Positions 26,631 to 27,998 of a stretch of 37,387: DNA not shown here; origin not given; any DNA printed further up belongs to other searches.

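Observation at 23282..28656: Tightly coupled five-gene operon BtpA/SgcQ - M29 aminopeptidase - FGGY kinase - creatinase-like M24 - creatininase: candidate undescribed catabolic system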

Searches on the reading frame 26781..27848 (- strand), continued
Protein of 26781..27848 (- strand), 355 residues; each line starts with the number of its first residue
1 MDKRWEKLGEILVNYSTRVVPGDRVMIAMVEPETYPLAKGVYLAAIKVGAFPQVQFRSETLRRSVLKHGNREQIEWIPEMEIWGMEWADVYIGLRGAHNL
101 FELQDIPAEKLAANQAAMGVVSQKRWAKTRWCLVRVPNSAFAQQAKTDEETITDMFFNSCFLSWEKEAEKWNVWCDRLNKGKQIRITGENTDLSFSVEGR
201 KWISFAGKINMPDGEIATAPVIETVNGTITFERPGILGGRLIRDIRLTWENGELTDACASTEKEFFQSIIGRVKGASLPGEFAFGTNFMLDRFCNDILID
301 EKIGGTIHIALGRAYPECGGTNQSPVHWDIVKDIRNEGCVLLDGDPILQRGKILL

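Call 62: search_protein_families(library=pfam, alignment_id=A4, max_evalue=0.00001)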
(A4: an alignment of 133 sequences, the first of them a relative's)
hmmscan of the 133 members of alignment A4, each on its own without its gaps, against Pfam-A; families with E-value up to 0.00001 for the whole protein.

A. member 1, L049:14744-15829:+ (361 aa): 3 families
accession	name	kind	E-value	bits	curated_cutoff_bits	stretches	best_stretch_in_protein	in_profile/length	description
PF21248.3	SoFic-like_C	-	2.4e-29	101.8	27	1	280-355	1-76/76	Protein adenylyltransferase SoFic-like, C-terminal domain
PF13784.11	Fic_N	-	1.2e-25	89.8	26.7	1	28-109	2-82/82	Fic/DOC family N-terminal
PF02661.23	Fic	-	9.5e-15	55.7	24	1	136-215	23-93/93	Fic/DOC family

B. families by the number of members that match (of 133 scanned): 147 families (the first 25 are shown)
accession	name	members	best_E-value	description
PF01547.30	SBP_bac_1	5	3.2e-37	Bacterial extracellular solute-binding protein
PF13416.11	SBP_bac_8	5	4.7e-32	Bacterial extracellular solute-binding protein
PF02517.21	Rce1-like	5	6.4e-17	Type II CAAX prenyl endopeptidase Rce1-like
PF04204.22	HTS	4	4.8e-144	Homoserine O-succinyltransferase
PF01053.26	Cys_Met_Meta_PP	4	8.2e-140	Cys/Met metabolism PLP-dependent enzyme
PF01208.23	URO-D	4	2.5e-25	Uroporphyrinogen decarboxylase (URO-D)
PF04074.18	DUF386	3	1.6e-47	YhcH/YjgK/YiaL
PF00085.26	Thioredoxin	3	6.2e-38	Thioredoxin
PF00005.33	ABC_tran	3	9.6e-33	ABC transporter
PF00107.32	ADH_zinc_N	3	1.1e-20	Zinc-binding dehydrogenase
PF07969.17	Amidohydro_3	2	2.9e-116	Amidohydrolase family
PF02653.21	BPD_transp_2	2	1.1e-39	Branched-chain amino acid transport system / permease component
PF01408.29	GFO_IDH_MocA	2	1.4e-33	Oxidoreductase family, NAD-binding Rossmann fold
PF00578.27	AhpC-TSA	2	6.6e-28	AhpC/TSA family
PF08240.17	ADH_N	2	2.3e-23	Alcohol dehydrogenase GroES-like domain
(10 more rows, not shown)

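Call 66: search_solved_structures(query=L019:18520-19596:-, max_evalue=1e-10)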
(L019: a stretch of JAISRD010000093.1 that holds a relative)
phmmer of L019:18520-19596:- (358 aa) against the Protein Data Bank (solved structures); distinct sequences matched with E-value up to 1e-10: 20.
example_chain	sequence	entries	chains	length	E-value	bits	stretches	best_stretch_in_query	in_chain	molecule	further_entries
5bra_A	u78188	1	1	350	9.5e-71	242.2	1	41-349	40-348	Putative periplasmic binding protein with substrate ribose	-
9i1m_A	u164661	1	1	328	2e-48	168.8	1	48-347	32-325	Sugar-binding protein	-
3d02_A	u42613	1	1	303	2.8e-48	168.3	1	48-347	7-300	Putative LACI-type transcriptional regulator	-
5bq3_A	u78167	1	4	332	3.9e-21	79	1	32-348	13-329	Rhamnose ABC transporter, rhamnose-binding protein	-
4wzz_A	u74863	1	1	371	7.4e-21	78.1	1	45-306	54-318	Putative sugar ABC transporter, substrate-binding protein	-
4kvf_A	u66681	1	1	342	7.5e-20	74.8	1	82-306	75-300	Rhamnose ABC transporter, periplasmic rhamnose-binding protein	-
5gta_A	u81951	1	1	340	3.2e-19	72.7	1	47-327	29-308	Autoinducer 2-binding protein LsrB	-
1tjy_A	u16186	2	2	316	3.2e-19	72.7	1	47-327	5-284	sugar transport protein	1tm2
5hqj_A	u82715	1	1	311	2.3e-17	66.6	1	49-254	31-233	Periplasmic binding protein/LacI transcriptional regulator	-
5dte_A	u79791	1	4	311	2.3e-17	66.6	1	43-290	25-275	Monosaccharide-transporting ATPase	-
3t95_A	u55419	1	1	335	6.8e-17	65.1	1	44-307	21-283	Autoinducer 2-binding protein lsrB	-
4pz0_A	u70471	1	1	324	9.9e-17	64.5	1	48-327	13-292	sugar ABC transporter, sugar-binding protein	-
3ejw_A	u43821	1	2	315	2.4e-16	63.3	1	47-326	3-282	SmLsrB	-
6dsp_A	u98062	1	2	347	1e-12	51.3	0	30-137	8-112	Autoinducer 2-binding protein LsrB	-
2h3h_A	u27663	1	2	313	3e-12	49.8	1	88-300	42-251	Sugar ABC transporter, periplasmic sugar-binding protein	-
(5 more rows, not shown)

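Call 67: search_solved_structures(query=L084:714-1739:+, max_evalue=1e-10)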
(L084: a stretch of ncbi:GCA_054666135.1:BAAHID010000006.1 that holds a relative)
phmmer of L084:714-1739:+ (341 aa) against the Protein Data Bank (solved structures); distinct sequences matched with E-value up to 1e-10: 22.
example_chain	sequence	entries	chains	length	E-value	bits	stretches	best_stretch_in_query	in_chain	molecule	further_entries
5bra_A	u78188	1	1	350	1.3e-95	323.8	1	39-341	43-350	Putative periplasmic binding protein with substrate ribose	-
3d02_A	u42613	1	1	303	8.7e-58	199.5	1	41-313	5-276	Putative LACI-type transcriptional regulator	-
9i1m_A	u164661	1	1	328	1.9e-55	191.8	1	43-320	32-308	Sugar-binding protein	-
3ejw_A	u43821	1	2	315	1.7e-23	86.8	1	43-319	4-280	SmLsrB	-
4pz0_A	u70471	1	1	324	5.4e-23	85.2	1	42-298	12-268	sugar ABC transporter, sugar-binding protein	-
1tjy_A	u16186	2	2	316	8.5e-22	81.3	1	42-313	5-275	sugar transport protein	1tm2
5gta_A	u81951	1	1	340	1.3e-21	80.6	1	43-313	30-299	Autoinducer 2-binding protein LsrB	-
3t95_A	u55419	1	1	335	5.4e-20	75.3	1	42-295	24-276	Autoinducer 2-binding protein lsrB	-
4wzz_A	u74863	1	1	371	1.3e-19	74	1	33-299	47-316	Putative sugar ABC transporter, substrate-binding protein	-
4kvf_A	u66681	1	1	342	2.6e-17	66.5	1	78-341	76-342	Rhamnose ABC transporter, periplasmic rhamnose-binding protein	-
7x0p_A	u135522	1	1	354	6.5e-16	61.9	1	54-312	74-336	CbpD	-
6sw4_A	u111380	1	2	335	1.7e-15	60.6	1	35-250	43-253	Arabinose binding protein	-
5hqj_A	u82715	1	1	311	4.3e-15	59.2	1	46-288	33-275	Periplasmic binding protein/LacI transcriptional regulator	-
5bq3_A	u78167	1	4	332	3.7e-14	56.2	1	77-290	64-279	Rhamnose ABC transporter, rhamnose-binding protein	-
4yle_A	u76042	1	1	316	6.6e-14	55.3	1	24-273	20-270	Periplasmic binding protein/LacI transcriptional regulator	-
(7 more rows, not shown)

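Call 80: search_protein_families(library=pfam, proteins=[L040:13362-14852:-, L040:14863-15909:-, L040:15928-16911:-, L040:17121-18743:+, L040:7815-9074:+, L040:6428-7627:+, L082:13685-14485:-, L082:16828-18159:-, L010:12687-14135:-], max_evalue=0.001)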
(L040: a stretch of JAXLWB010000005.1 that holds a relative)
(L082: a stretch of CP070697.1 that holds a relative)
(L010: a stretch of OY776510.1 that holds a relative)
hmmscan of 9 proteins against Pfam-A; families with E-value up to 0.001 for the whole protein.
L040:13362-14852:- (496 aa): 2 families
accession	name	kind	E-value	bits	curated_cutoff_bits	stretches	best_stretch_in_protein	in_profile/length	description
PF07364.17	DUF1485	-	3.4e-76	256.7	22.8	1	2-283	1-289/290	Metallopeptidase family M81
PF07171.17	MlrC_C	-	6.5e-52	176.8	27.2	1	303-480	2-178/178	MlrC C-terminus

L040:14863-15909:- (348 aa): 1 family
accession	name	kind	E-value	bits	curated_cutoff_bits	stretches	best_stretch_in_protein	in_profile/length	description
PF01244.27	Peptidase_M19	-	2.8e-81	273.6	26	1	17-344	5-318/319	Membrane dipeptidase (Peptidase family M19)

L040:15928-16911:- (327 aa): 3 families
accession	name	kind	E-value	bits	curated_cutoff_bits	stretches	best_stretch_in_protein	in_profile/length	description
PF00107.32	ADH_zinc_N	-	4.2e-12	46.6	31.8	1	145-253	1-110/129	Zinc-binding dehydrogenase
PF16912.11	Glu_dehyd_C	-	0.00025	21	34.9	1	134-243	30-146/211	Glucose dehydrogenase C-terminus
PF02826.25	2-Hacid_dh_C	-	0.00059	19.7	25.1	1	136-180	37-81/178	D-isomer specific 2-hydroxyacid dehydrogenase, NAD binding domain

L040:17121-18743:+ (540 aa): 2 families
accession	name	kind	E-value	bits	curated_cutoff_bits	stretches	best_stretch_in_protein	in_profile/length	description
PF13416.11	SBP_bac_8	-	2.5e-09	37.8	27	1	96-440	3-264/279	Bacterial extracellular solute-binding protein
PF01547.30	SBP_bac_1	-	6.6e-09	36.6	26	1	103-423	22-305/307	Bacterial extracellular solute-binding protein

L040:7815-9074:+ (419 aa): 2 families
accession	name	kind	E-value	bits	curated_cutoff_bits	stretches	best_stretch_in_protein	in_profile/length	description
PF07690.21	MFS_1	-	8.6e-29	101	33.4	2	18-333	2-306/347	Major Facilitator Superfamily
PF20064.4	DUF6463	-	2.6e-05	24.5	26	0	121-162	28-69/119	Family of unknown function (DUF6463)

L040:6428-7627:+ (399 aa): 1 family
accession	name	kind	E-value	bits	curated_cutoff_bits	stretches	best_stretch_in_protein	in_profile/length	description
PF02417.20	Chromate_transp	-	5e-64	215.7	28.6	2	11-174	1-164/166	Chromate transporter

L082:13685-14485:- (266 aa): 3 families
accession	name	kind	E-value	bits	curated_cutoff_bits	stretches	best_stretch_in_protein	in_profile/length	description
PF13561.12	adh_short_C2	-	7.3e-61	206.2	27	1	31-263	5-235/236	Enoyl-(Acyl carrier protein) reductase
PF00106.31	adh_short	-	2.7e-55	187.3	26.6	1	24-213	2-191/195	short chain dehydrogenase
PF08659.16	KR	-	4.8e-12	46.6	22.6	1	26-198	4-172/180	KR domain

L082:16828-18159:- (443 aa): 3 families
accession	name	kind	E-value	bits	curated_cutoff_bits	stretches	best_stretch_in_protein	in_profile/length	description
PF01547.30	SBP_bac_1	-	4.8e-32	112.6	26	1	67-349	9-305/307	Bacterial extracellular solute-binding protein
PF13416.11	SBP_bac_8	-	1.2e-30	107.8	27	1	71-380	2-277/279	Bacterial extracellular solute-binding protein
PF13531.11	SBP_bac_11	-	2.8e-05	24.4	25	0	319-352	187-220/227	Bacterial extracellular solute-binding protein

L010:12687-14135:- (482 aa): 1 family
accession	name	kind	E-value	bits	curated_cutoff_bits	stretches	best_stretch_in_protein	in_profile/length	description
PF00171.27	Aldedh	-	1.5e-142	475.9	23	1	13-475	4-461/461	Aldehyde dehydrogenase family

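Call 84: search_protein_families(library=ncbifam, proteins=[L084:11087-12247:+, L084:12244-12702:+, L088:12667-13170:-, L088:13846-14856:-, L088:13192-13827:-, L088:4413-5300:-, L088:5362-6906:-, L088:6935-7588:-, L088:18601-19722:-, L054:13127-14728:+], max_evalue=1e-10)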
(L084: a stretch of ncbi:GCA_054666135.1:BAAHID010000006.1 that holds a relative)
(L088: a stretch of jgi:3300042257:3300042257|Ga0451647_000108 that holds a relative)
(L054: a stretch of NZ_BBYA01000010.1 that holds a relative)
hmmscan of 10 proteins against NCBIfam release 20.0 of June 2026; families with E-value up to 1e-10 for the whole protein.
L084:11087-12247:+ (386 aa): 6 families
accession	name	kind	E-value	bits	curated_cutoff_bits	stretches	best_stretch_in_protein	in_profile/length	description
NF007095.0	PRK09549.1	equivalog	8.9e-58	195.7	409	1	77-382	72-378/407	2,3-diketo-5-methylthiopentyl-1-phosphate enolase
NF003252.0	PRK04208.1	subfamily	2e-44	151.9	438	1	90-362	108-400/468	ribulose-bisphosphate carboxylase large subunit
TIGR03332.1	salvage_mtnW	equivalog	5e-42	143.9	513.6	1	91-380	91-381/407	2,3-diketo-5-methylthiopentyl-1-phosphate enolase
TIGR03326.1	rubisco_III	equivalog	6.5e-42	143.8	497.45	1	93-380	95-401/426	type III ribulose-bisphosphate carboxylase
NF042437.1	OxoIsoapPDcar_OiaX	equivalog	3e-23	82.3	700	1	72-382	73-388/412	3-oxo-isoapionate-4-phosphate decarboxylase OiaX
NF010002.0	PRK13475.1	equivalog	3.4e-19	68.8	489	1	91-297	104-321/459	ribulose-bisphosphate carboxylase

L084:12244-12702:+ (152 aa): 0 families

L088:12667-13170:- (167 aa): 3 families
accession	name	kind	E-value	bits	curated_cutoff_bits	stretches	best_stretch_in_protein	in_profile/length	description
NF002954.0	PRK03606.2-5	equivalog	2.5e-13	49.9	212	1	1-156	1-158/168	ureidoglycolate lyase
NF009932.0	PRK13395.1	subfamily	5.2e-12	45.6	160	1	6-163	4-163/171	ureidoglycolate lyase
NF002949.0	PRK03606.1-2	equivalog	2.8e-11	43.5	230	1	5-138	3-139/167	ureidoglycolate lyase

L088:13846-14856:- (336 aa): 4 families
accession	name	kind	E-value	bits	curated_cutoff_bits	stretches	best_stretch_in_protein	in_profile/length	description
NF011049.0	PRK14479.1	subfamily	3.3e-131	438.6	492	1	1-331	1-329/568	dihydroxyacetone kinase family protein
TIGR02363.1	dhaK1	equivalog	1.3e-117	392.5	406.25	1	1-327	1-327/329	dihydroxyacetone kinase subunit DhaK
TIGR02361.1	dak_ATP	equivalog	1.4e-81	274.9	574.95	1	2-331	1-345/583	glycerone kinase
TIGR02362.1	dhaK1b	equivalog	3.9e-71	239.8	413.25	1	4-321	2-318/326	DhaKLM operon coactivator DhaQ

L088:13192-13827:- (211 aa): 3 families
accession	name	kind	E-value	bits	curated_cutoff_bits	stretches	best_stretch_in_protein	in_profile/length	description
NF011049.0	PRK14479.1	subfamily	6e-43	147.2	492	1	5-209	360-566/568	dihydroxyacetone kinase family protein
TIGR02365.1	dha_L_ycgS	equivalog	2.6e-39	135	138.3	1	10-202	2-191/196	dihydroxyacetone kinase subunit DhaL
TIGR02361.1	dak_ATP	equivalog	6.4e-21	74.6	574.95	1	13-201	390-578/583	glycerone kinase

L088:4413-5300:- (295 aa): 10 families
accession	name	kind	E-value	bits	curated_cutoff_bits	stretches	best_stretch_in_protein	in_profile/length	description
TIGR01505.1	tartro_sem_red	equivalog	4.9e-59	199.9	340.75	1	4-292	1-289/291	2-hydroxy-3-oxopropionate reductase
NF008592.0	PRK11559.1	equivalog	9.3e-59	199.1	397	1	1-293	1-293/296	2-hydroxy-3-oxopropionate reductase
TIGR01692.1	HIBADH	equivalog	1.4e-50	172.3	291.6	1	8-286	2-287/288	3-hydroxyisobutyrate dehydrogenase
NF043037.1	ThreonDh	equivalog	1.7e-47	162.3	350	1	2-287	2-288/297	L-threonate dehydrogenase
NF011633.0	PRK15059.1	equivalog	6.6e-44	150.2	451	1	4-293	2-290/292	2-hydroxy-3-oxopropionate reductase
NF012005.0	PRK15461.1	equivalog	1.2e-37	129.7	348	1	4-292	3-292/298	sulfolactaldehyde 3-reductase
NF007161.0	PRK09599.1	subfamily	1e-15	57.7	271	1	5-210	3-214/302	NADP-dependent phosphogluconate dehydrogenase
TIGR00872.1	gnd_rel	equivalog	2.2e-15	56.7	297.2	1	5-209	3-210/299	phosphogluconate dehydrogenase (NAD(+)-dependent, decarboxylating)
NF006765.0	PRK09287.1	equivalog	5.3e-12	45.4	413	1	3-210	4-225/476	NADP-dependent phosphogluconate dehydrogenase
TIGR00873.1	gnd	equivalog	5.9e-12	45.1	426.7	1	6-217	3-228/467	decarboxylating NADP(+)-dependent phosphogluconate dehydrogenase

L088:5362-6906:- (514 aa): 10 families
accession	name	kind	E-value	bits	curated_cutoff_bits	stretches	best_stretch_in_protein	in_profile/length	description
NF003154.0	PRK04123.1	equivalog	4e-105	352.6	428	1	2-506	3-542/554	ribulokinase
TIGR01234.1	L-ribulokinase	equivalog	4.6e-90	302.9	583.25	1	53-498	63-527/536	ribulokinase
TIGR01312.1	XylB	equivalog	2.6e-86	290.1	380.25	1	6-498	1-480/481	xylulokinase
TIGR01315.1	5C_CHO_kinase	subfamily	4.8e-80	269.8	408.7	1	5-496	2-529/541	FGGY family pentulose kinase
NF008187.0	PRK10939.1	equivalog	2.4e-74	250.8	528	1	2-501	3-503/521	autoinducer-2 kinase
TIGR01314.1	gntK_FGGY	equivalog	1.6e-54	185.3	648.55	1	4-493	1-485/505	gluconokinase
TIGR01311.1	glycerol_kin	equivalog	5.2e-44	150.4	590.35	1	3-496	1-489/496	glycerol kinase GlpK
NF011601.0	PRK15027.1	equivalog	1.2e-40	139.3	912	1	6-502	3-480/484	xylulokinase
NF000756.0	PRK00047.1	subfamily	3.3e-40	137.8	498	1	3-492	5-486/502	glycerol kinase GlpK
TIGR02628.1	fuculo_kin_coli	equivalog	7.7e-30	104.2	470.9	1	5-479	3-464/465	L-fuculokinase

L088:6935-7588:- (217 aa): 5 families
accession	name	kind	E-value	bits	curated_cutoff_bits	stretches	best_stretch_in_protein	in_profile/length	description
TIGR01163.1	rpe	equivalog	3.4e-47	160.5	212.6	1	4-209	2-207/211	ribulose-phosphate 3-epimerase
NF004076.0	PRK05581.1-4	subfamily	1.7e-46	158.3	165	1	3-213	6-215/221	ribulose-phosphate 3-epimerase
NF007266.0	PRK09722.1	equivalog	1.4e-36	126.1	271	1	28-210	28-209/230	D-allulose 6-phosphate 3-epimerase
NF005986.0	PRK08091.1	equivalog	5.7e-22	78.8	264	1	5-212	16-223/229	ribulose-phosphate 3-epimerase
NF005944.0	PRK08005.1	equivalog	3.4e-13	49.3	376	1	5-204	4-198/210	ribulose-phosphate 3 epimerase family protein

L088:18601-19722:- (373 aa): 3 families
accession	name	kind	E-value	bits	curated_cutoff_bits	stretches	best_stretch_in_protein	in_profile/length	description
TIGR02637.1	RhaS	equivalog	2.7e-41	141.8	342.25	1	63-362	1-298/302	rhamnose ABC transporter substrate-binding protein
NF011937.0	PRK15408.1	equivalog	1.9e-24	86.2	384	1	41-341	11-307/340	autoinducer 2 ABC transporter substrate-binding protein LsrB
TIGR02634.1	xylF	equivalog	5.1e-11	42.7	389.55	0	98-322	34-260/302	D-xylose ABC transporter substrate-binding protein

L054:13127-14728:+ (533 aa): 1 family
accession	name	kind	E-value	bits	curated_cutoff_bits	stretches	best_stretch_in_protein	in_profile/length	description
NF006056.0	PRK08204.1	subfamily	1.2e-13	50.7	391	0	313-511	201-390/449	hypothetical protein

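Call 85: search_dna_similar(query=window:26781-27848:-, collection=plasmids, mode=protein, max_evalue=1e-20, max_rows=25)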
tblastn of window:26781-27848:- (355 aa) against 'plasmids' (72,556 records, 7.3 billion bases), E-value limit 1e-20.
Records with a match: 16; places in all: 16; records where one place covers at least 80% of the query: 16.
Best place of each record, by identity: <60% 16.
By first word of the organism name: Deinococcus 5; Persicobacter 2; Bacillus 2; Listeria 2; Anoxybacillus 1; Paenibacillus 1; Clostridium 1; Thermomicrobium 1; Halorussus 1.
By predicted mobility (MOB-suite, as given by PLSDB): non-mobilizable 15; mobilizable 1.
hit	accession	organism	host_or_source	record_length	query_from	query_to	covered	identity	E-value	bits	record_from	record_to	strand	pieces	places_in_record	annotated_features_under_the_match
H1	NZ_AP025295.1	Persicobacter psychrovividus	-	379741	2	355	100%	35.3%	2e-58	211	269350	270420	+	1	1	aminopeptidase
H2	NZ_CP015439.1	Anoxybacillus amylolyticus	Microbial isolate,soil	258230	2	355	100%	35.0%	1e-62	223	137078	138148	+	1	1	aminopeptidase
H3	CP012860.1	Persicobacter sp. JZB09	cell culture,soil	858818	2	351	99%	35.3%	6e-55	201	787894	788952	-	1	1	record has no annotation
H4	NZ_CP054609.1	Paenibacillus cellulosilyticus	cell culture,soil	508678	1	351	99%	35.1%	2e-64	228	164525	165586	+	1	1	aminopeptidase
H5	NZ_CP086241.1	Clostridium estertheticum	single colony,bovine feces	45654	2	354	99%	34.6%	7e-57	206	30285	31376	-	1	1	aminopeptidase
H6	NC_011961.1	Thermomicrobium roseum DSM 5159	-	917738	2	355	100%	34.2%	4e-58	210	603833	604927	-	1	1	aminopeptidase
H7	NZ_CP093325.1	Bacillus sp. N5-665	whole organism,peat soil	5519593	2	331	93%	36.3%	3e-62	221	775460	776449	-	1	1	none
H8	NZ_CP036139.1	Bacillus mycoides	cell culture,soil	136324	2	331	93%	36.0%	4e-61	218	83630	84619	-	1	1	aminopeptidase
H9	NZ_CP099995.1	Halorussus salilacus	cell culture,Substrate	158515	1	354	100%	32.9%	5e-51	189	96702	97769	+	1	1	aminopeptidase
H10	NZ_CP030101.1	Listeria monocytogenes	Environment,water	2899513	2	331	93%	34.0%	4e-58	210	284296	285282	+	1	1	none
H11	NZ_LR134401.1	Listeria monocytogenes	Homo sapiens,Vein blood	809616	2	331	93%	34.0%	1e-57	209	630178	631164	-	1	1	M29 family aminopeptidase T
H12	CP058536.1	Deinococcus sp. D7000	seawater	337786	11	351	96%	31.9%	1e-49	185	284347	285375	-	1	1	aminopeptidase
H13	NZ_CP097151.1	Deinococcus sp. QL22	-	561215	6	351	97%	31.2%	5e-51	189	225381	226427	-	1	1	aminopeptidase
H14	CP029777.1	Deinococcus actinosclerus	mixed culture,wastewater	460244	6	354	98%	30.7%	3e-47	178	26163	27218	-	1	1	aminopeptidase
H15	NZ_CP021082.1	Deinococcus ficus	Ficus religiosa L.,cell ...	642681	6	345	96%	30.8%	2e-47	179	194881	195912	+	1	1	aminopeptidase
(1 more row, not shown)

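Call 104: predict_structure(alignment_id=A1)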
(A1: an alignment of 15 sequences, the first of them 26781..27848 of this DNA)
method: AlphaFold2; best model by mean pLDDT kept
length: 355 residues; sequences in the alignment: 15
mean_pLDDT: 82.8   pTM: 0.83
mean pLDDT of the five models: 82.8, 80.4, 80.1, 75.5, 58.8
residues with pLDDT >= 90: 84; 70-90: 242; 50-70: 29; < 50: 0
segments of 3 or more residues with pLDDT < 50: none
pLDDT, mean of each block of 10 residues (from residue 1): 90 93 93 90 98 86 86 79 86 74 76 76 77 85 85 88 87 90 92 90 81 75 81 72 84 83 74 76 77 68 75 75 73 87 93 84
secondary structure, 60 per line:
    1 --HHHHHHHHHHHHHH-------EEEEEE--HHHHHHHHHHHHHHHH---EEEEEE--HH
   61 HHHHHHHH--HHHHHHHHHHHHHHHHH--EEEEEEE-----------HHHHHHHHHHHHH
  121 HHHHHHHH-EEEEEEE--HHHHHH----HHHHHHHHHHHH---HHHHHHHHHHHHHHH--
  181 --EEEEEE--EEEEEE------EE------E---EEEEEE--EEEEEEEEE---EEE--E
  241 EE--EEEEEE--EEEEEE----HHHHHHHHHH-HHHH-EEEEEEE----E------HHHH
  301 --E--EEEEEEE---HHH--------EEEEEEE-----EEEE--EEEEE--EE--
elements in order: H3-16 E24-29 H32-47 E51-56 H59-68 H71-87 E90-96 H108-128 E130-136 H139-144 H149-160 H164-178 E183-188 E191-196 E215-220 E223-231 E235-237 E240-242 E245-250 E253-258 H263-272 H274-277 E279-285 H297-300 E306-312 E327-333 E339-342 E345-349
